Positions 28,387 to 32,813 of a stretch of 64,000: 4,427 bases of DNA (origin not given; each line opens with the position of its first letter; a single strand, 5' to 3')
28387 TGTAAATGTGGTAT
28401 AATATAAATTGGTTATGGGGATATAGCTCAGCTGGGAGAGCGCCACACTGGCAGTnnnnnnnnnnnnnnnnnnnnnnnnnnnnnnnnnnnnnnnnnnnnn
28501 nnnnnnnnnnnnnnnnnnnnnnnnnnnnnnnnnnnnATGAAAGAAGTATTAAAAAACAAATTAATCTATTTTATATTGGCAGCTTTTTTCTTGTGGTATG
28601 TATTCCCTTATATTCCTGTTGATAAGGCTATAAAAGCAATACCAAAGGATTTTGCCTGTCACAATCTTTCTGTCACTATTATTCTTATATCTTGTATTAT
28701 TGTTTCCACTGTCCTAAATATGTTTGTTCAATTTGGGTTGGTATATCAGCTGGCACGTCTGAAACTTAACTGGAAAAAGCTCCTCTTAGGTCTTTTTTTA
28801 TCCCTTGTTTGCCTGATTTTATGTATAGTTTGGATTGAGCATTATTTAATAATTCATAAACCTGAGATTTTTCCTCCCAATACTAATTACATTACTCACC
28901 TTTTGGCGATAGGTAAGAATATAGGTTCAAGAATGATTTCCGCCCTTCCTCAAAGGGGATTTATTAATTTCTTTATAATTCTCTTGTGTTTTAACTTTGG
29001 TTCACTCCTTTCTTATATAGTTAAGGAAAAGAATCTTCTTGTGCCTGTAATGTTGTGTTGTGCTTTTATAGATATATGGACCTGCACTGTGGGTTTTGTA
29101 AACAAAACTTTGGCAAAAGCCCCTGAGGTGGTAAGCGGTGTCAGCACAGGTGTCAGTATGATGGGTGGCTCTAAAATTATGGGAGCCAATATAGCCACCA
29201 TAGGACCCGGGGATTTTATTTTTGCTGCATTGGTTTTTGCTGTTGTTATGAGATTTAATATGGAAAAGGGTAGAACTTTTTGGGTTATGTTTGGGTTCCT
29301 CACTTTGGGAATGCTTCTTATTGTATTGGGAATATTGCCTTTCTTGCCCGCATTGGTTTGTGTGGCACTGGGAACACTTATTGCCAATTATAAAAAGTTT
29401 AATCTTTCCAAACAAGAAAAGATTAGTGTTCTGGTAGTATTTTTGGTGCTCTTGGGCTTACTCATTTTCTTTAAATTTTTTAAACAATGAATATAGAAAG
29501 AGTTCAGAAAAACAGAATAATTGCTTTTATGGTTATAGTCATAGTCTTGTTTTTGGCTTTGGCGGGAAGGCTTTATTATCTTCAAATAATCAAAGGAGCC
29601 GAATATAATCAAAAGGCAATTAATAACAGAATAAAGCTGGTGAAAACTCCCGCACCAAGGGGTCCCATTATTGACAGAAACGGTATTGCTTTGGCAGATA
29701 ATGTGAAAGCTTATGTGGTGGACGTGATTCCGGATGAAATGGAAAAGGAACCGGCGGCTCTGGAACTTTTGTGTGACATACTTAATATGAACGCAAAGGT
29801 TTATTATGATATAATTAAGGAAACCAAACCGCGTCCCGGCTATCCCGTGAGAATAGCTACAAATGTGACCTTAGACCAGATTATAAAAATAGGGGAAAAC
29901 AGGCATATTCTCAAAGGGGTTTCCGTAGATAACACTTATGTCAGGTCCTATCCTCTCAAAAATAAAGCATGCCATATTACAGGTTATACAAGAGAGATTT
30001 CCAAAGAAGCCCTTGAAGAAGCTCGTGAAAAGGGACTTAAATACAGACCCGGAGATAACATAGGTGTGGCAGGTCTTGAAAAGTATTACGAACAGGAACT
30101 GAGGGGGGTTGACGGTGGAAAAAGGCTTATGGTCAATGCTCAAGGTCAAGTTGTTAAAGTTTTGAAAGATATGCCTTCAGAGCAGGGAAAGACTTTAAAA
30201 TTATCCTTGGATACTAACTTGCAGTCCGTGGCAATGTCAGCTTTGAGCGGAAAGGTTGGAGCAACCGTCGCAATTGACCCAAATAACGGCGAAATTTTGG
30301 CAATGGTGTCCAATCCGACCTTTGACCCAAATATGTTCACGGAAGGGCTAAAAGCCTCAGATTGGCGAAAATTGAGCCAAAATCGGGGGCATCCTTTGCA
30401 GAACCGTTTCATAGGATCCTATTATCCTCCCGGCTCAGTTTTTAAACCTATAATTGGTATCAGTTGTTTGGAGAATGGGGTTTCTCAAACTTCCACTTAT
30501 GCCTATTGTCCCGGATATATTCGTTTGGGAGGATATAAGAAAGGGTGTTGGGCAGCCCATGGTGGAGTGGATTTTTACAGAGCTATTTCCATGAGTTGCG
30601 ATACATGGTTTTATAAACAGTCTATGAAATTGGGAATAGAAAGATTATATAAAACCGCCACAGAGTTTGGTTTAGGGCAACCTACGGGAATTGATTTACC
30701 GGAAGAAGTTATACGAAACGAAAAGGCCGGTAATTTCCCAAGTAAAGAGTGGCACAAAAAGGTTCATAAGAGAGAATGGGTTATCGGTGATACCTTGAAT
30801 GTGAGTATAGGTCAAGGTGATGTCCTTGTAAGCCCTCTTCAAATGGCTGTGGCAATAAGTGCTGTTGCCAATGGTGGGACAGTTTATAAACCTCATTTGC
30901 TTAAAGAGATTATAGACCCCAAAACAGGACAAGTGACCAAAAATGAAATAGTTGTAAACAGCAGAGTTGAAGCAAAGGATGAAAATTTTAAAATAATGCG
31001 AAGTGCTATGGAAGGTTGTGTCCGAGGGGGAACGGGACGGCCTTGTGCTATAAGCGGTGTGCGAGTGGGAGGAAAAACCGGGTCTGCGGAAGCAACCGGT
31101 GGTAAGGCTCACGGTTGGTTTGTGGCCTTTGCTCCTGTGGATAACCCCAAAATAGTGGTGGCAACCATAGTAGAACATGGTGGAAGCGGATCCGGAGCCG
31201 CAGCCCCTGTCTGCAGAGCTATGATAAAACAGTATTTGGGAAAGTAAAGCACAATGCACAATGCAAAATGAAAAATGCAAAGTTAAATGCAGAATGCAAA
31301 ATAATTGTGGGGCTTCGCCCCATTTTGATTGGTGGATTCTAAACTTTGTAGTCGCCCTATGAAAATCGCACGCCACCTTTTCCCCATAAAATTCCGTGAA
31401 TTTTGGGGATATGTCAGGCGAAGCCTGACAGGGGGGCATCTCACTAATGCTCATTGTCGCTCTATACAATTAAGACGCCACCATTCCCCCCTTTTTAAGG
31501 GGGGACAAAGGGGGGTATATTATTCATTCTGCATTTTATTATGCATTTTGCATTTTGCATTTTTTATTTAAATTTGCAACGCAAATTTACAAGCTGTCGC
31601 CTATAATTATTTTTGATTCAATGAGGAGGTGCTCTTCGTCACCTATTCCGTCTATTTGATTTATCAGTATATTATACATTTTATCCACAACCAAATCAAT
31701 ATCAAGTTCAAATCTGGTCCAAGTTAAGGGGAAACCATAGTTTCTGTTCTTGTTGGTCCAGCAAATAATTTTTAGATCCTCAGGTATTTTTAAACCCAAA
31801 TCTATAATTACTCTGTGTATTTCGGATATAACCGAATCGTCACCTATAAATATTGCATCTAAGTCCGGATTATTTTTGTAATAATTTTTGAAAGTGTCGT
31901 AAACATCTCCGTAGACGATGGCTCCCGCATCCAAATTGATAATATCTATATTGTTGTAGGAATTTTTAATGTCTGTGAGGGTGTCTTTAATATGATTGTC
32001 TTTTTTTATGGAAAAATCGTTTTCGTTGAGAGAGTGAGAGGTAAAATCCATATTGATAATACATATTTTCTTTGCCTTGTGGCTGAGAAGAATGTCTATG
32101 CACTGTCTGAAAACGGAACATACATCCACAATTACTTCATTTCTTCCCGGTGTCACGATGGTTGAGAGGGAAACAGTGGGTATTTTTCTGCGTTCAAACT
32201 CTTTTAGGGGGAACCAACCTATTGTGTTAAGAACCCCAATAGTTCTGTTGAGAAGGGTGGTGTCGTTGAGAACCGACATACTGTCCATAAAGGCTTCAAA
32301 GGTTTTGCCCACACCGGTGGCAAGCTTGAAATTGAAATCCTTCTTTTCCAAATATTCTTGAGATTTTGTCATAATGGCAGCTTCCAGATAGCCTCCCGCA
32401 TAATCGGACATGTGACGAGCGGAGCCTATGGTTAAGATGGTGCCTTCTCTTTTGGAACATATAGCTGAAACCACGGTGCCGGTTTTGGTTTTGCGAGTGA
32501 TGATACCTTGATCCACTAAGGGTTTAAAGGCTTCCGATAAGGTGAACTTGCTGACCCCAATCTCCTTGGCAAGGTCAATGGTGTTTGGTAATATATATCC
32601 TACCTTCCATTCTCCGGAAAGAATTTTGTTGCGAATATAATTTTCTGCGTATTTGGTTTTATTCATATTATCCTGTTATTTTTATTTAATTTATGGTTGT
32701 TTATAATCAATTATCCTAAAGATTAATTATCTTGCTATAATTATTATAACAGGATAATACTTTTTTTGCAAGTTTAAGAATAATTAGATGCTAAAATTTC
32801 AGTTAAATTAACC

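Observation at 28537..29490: Presenilin/signal-peptide-peptidase-like GxGD membrane protein translationally coupled to PBP2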

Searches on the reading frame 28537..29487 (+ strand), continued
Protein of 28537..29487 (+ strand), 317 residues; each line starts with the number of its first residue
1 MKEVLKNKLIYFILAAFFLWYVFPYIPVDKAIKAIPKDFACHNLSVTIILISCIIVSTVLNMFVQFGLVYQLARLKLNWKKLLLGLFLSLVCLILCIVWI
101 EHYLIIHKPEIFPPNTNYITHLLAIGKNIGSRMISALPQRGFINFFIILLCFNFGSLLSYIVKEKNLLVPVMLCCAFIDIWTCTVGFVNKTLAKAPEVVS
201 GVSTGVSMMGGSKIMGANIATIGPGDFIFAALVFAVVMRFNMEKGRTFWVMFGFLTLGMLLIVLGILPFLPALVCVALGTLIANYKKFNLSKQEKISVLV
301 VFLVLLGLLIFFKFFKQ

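Call 57: list_cluster_members(proteins=[window:28537-29487:+, P0001, P0017, P0018, P0019, P0021, P0025, P0030, P0073, P0129])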
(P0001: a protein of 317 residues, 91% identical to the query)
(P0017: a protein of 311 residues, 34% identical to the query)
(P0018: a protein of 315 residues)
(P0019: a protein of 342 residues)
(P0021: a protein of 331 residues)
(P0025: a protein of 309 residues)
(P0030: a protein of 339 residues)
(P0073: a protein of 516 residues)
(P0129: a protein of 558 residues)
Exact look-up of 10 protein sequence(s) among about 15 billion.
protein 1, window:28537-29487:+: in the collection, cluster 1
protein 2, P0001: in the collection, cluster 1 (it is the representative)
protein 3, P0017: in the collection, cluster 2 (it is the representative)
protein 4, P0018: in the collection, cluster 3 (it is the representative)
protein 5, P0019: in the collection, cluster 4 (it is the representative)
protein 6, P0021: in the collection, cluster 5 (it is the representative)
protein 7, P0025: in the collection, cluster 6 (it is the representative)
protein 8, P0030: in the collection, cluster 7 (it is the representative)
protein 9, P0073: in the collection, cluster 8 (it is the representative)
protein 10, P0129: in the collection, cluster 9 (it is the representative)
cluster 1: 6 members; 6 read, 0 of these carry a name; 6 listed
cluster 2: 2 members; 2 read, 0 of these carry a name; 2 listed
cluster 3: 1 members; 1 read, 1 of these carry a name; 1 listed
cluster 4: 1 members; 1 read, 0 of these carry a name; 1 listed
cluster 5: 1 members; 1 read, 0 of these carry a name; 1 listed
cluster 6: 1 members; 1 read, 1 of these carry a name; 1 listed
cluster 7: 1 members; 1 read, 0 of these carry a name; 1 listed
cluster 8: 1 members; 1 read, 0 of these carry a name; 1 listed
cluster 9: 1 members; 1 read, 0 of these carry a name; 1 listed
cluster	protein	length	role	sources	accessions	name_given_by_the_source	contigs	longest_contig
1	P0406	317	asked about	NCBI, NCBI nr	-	-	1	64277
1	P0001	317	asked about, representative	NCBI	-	-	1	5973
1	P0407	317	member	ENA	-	-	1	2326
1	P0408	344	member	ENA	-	-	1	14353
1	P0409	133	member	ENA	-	-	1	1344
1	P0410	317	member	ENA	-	-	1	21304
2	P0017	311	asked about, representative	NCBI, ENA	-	-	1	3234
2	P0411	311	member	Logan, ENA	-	-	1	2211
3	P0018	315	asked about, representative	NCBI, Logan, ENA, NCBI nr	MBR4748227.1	MAG: hypothetical protein IK083_01465 [Abditibacteriota bacterium] | hypothetical protein [Abditibacteriota bacterium]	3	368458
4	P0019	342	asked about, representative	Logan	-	-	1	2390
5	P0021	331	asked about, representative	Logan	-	-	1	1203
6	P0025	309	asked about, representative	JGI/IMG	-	hypothetical protein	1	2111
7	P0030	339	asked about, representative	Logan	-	-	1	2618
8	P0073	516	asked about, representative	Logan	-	-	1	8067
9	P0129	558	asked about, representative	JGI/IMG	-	-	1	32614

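Call 58: search_protein_families(library=pfam, proteins=[P0073, P0106, P0122, P0127, P0129, P0143, P0145, P0152, P0160, P0024], max_evalue=0.01)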
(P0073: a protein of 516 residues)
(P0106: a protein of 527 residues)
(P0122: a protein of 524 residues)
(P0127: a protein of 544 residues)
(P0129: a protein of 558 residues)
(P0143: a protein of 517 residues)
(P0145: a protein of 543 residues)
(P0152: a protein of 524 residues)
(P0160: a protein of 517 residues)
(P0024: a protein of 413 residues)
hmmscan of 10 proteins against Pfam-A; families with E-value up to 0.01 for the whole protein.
P0073 (516 aa): 0 families

P0106 (527 aa): 0 families

P0122 (524 aa): 0 families

P0127 (544 aa): 0 families

P0129 (558 aa): 0 families

P0143 (517 aa): 0 families

P0145 (543 aa): 1 family
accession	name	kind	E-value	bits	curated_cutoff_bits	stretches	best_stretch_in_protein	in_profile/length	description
PF03739.19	LptF_LptG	-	0.0028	17.2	27.9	1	23-71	304-352/353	Lipopolysaccharide export system permease LptF/LptG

P0152 (524 aa): 0 families

P0160 (517 aa): 0 families

P0024 (413 aa): 0 families

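Call 60: find_encoding_contigs(protein=P0129, flank=8000, max_places=2)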
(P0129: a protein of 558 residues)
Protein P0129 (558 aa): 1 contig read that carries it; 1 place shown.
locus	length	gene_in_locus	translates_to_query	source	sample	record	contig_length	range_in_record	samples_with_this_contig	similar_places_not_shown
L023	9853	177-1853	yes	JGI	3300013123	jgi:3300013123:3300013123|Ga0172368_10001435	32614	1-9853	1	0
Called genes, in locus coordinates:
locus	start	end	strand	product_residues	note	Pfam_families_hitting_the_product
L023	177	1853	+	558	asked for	-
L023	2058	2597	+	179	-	-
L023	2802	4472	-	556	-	PF00801:PKD (weak), PF18911:PKD_4, PF00801:PKD (weak), PF18911:PKD_4 (weak)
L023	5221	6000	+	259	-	PF00106:adh_short, PF08659:KR, PF13561:adh_short_C2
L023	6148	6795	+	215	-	PF04011:LemA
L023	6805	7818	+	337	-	PF01435:Peptidase_M48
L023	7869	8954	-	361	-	PF14486:DUF4432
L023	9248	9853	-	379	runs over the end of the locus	PF04295:GD_AH_second, PF20629:GD_AH_C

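Call 61: list_cluster_members(proteins=[P0020, P0022, P0023, P0035, P0041, P0055, P0060, P0071, P0133, P0153])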
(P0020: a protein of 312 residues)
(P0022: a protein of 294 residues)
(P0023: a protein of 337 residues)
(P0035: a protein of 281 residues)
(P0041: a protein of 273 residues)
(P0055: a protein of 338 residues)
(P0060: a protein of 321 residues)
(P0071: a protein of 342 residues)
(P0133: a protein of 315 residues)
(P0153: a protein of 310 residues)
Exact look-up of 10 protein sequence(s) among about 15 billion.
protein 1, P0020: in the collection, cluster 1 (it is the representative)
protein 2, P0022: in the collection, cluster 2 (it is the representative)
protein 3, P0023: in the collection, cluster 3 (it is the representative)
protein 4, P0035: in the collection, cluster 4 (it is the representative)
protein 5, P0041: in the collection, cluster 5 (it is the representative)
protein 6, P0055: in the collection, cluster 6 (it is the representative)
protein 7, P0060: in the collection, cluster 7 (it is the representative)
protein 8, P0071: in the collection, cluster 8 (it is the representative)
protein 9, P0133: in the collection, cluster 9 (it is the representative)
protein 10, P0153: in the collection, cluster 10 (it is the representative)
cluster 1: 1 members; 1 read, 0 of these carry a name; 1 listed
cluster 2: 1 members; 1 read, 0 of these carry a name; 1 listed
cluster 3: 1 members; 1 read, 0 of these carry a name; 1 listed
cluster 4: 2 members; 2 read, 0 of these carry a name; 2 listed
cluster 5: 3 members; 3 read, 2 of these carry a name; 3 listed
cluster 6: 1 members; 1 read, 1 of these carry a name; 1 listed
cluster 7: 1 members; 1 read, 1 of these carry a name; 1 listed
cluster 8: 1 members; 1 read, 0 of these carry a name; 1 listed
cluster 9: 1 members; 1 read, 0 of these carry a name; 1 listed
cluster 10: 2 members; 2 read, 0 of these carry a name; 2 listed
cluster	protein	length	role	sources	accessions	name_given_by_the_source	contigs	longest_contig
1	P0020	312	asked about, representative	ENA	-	-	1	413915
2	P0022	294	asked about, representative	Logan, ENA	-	-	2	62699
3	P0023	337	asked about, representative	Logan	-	-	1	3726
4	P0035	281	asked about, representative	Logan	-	-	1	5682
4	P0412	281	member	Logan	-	-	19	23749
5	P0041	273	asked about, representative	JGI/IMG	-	hypothetical protein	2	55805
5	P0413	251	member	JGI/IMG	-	hypothetical protein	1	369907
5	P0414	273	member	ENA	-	-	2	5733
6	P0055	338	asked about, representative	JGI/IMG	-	hypothetical protein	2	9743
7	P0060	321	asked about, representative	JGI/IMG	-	hypothetical protein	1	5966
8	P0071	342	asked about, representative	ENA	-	-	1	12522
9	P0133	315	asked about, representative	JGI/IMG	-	-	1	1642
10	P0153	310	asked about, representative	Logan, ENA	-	-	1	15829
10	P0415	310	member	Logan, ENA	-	-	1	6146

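Call 67: find_encoding_contigs(protein=P0018, flank=6000, max_places=2)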
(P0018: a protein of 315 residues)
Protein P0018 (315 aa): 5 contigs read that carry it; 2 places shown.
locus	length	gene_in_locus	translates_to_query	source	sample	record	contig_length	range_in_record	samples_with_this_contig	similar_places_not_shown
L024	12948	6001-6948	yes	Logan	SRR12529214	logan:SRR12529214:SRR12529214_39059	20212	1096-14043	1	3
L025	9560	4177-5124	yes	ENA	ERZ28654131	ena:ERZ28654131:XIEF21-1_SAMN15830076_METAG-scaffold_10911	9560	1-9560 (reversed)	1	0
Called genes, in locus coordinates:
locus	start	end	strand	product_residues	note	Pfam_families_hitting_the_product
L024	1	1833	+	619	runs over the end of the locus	PF02065:Melibiase, PF01055:Glyco_hydro_31_2nd (weak)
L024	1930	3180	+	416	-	PF00295:Glyco_hydro_28 (faint)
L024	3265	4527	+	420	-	PF06134:RhaA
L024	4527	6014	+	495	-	PF00370:FGGY_N, PF02782:FGGY_C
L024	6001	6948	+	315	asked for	-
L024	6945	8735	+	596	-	PF03717:PBP_dimer, PF00905:Transpeptidase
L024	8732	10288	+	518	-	PF01520:Amidase_3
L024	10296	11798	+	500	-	PF01520:Amidase_3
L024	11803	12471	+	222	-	PF00730:HhH-GPD, PF00633:HHH (weak), PF10576:EndIII_4Fe-2S (weak)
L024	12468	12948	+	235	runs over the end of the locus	PF00215:OMPdecase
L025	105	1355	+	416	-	PF00295:Glyco_hydro_28 (faint)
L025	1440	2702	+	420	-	PF06134:RhaA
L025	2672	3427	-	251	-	-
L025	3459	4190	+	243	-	-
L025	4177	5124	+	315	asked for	-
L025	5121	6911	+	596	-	PF03717:PBP_dimer, PF00905:Transpeptidase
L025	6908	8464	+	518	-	PF01520:Amidase_3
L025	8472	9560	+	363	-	?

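Call 68: find_encoding_contigs(protein=P0008, flank=6000, max_places=2)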
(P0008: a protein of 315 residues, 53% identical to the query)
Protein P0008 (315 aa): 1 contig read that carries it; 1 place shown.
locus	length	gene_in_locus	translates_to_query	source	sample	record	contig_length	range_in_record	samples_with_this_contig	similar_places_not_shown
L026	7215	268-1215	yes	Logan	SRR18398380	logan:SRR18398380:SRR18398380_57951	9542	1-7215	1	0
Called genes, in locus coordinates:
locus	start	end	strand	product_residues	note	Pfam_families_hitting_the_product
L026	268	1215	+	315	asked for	-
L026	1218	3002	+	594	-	PF03717:PBP_dimer, PF00905:Transpeptidase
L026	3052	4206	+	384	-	PF01266:DAO (faint), PF03486:HI0933_like (faint), PF07992:Pyr_redox_2, PF13454:NAD_binding_9 (faint), PF13738:Pyr_redox_3, PF00070:Pyr_redox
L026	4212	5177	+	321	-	PF01479:S4, PF00849:PseudoU_synth_2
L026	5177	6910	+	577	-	PF01368:DHH, PF02272:DHHA1, PF17768:RecJ_OB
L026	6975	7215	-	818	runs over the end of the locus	PF16126:DUF4838, PF02837:Glyco_hydro_2_N, PF22666:Glyco_hydro_2_N2 (weak)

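Call 69: find_encoding_contigs(protein=P0020, flank=6000, max_places=1)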
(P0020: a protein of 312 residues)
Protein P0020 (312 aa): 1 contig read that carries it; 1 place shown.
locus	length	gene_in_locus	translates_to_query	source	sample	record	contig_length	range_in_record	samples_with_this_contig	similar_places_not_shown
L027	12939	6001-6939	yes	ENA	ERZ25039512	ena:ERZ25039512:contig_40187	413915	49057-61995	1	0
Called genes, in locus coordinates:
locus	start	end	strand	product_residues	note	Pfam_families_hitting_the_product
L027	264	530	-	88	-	-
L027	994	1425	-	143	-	PF00005:ABC_tran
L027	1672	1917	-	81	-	-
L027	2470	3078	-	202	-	PF07536:HWE_HK, PF07568:HisKA_2, PF13581:HATPase_c_2, PF02518:HATPase_c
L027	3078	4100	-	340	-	PF01590:GAF, PF13185:GAF_2, PF13492:GAF_3, PF01590:GAF, PF13185:GAF_2, PF13492:GAF_3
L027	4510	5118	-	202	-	PF04355:BamE (faint), PF07467:BLIP (faint)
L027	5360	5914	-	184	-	PF00072:Response_reg, PF03861:ANTAR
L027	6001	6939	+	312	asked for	-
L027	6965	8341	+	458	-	-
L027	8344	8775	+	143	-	PF08544:GHMP_kinases_C (weak)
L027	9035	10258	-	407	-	PF13426:PAS_9 (weak), PF07228:SpoIIE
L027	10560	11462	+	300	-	-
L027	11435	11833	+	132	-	-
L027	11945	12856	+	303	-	-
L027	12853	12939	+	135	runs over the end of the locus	-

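Call 70: find_encoding_contigs(protein=P0022, flank=6000, max_places=1)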
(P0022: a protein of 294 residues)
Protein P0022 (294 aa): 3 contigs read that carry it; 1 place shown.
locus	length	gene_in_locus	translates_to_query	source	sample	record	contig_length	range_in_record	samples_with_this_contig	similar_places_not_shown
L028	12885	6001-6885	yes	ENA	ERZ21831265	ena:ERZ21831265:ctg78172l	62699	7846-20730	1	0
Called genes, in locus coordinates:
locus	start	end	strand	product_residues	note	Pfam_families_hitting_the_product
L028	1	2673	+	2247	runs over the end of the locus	PF25275:Golvesin_C (weak), PF13360:PQQ_2 (faint), PF13570:Beta-prop_ACSF4 (faint)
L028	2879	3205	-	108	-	PF01329:Pterin_4a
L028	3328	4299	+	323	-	PF00248:Aldo_ket_red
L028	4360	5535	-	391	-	PF00072:Response_reg, PF00158:Sigma54_activat, PF14532:Sigma54_activ_2, PF07728:AAA_5, PF25601:AAA_lid_14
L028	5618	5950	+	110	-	PF07963:N_methyl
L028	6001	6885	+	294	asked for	-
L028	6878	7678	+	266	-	PF08239:SH3_3 (faint), PF18348:SH3_16 (weak), PF00877:NLPC_P60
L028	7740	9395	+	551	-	-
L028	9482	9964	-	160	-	PF03449:GreA_GreB_N, PF01272:GreA_GreB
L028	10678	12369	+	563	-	PF01590:GAF, PF13185:GAF_2, PF13492:GAF_3, PF00989:PAS, PF08448:PAS_4, PF13426:PAS_9, PF00512:HisKA, PF02518:HATPase_c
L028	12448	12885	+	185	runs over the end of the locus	PF08207:EFP_N, PF01132:EFP, PF09285:Elong-fact-P_C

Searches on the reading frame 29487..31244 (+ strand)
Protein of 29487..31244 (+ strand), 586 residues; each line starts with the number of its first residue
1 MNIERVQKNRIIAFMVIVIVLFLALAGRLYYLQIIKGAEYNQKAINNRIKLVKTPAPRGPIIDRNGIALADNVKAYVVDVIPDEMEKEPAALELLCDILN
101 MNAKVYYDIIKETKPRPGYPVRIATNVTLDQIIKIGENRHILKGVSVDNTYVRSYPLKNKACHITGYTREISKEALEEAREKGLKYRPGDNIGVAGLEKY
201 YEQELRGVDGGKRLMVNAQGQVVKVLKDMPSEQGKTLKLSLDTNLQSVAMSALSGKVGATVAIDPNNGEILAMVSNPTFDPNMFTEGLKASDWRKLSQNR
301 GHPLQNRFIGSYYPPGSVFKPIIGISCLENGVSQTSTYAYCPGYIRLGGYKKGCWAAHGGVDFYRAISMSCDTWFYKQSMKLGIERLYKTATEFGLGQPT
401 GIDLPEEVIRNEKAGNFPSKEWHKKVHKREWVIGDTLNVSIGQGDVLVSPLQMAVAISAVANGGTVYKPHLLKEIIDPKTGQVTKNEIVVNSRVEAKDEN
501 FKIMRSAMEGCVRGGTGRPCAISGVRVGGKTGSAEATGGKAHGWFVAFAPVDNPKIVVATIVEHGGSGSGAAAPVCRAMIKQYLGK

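Call 14: search_protein_families(library=pfam, proteins=[window:29487-31244:+], max_evalue=0.001)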
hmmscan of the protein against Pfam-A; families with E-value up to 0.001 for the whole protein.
window:29487-31244:+ (586 aa): 3 families
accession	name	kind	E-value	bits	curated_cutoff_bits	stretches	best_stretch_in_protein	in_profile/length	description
PF00905.27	Transpeptidase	-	1.6e-60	205.3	22.1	1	258-580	1-298/299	Penicillin binding protein transpeptidase domain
PF03717.20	PBP_dimer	-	2e-43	149.3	24.4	1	54-225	2-178/180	Penicillin-binding Protein dimerisation domain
PF21922.1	PBP_dimer_2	-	0.0007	20.2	27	0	141-185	11-58/83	Penicillin binding protein A dimerisation domain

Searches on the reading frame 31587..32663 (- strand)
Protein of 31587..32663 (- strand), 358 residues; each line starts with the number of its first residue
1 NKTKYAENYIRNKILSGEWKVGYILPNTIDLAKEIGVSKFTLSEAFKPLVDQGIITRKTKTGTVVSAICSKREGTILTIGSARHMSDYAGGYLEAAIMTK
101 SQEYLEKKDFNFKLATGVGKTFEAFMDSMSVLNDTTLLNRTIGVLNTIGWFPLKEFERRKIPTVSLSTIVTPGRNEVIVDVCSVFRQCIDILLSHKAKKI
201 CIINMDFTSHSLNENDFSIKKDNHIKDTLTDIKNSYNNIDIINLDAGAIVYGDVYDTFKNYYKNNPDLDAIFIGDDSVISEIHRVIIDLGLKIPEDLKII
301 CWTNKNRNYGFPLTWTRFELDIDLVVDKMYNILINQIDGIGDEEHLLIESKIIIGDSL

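Call 14: search_protein_families(library=pfam, proteins=[window:31587-32663:-], max_evalue=0.001)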
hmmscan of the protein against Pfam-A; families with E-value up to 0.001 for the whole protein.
window:31587-32663:- (358 aa): 2 families
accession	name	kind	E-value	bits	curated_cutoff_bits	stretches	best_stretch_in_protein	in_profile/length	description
PF00392.27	GntR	-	3.8e-12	46.1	27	1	6-65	5-64/64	Bacterial regulatory proteins, gntR family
PF13377.12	Peripla_BP_3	-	3.9e-08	34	26.5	1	265-357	75-166/167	Periplasmic binding protein-like domain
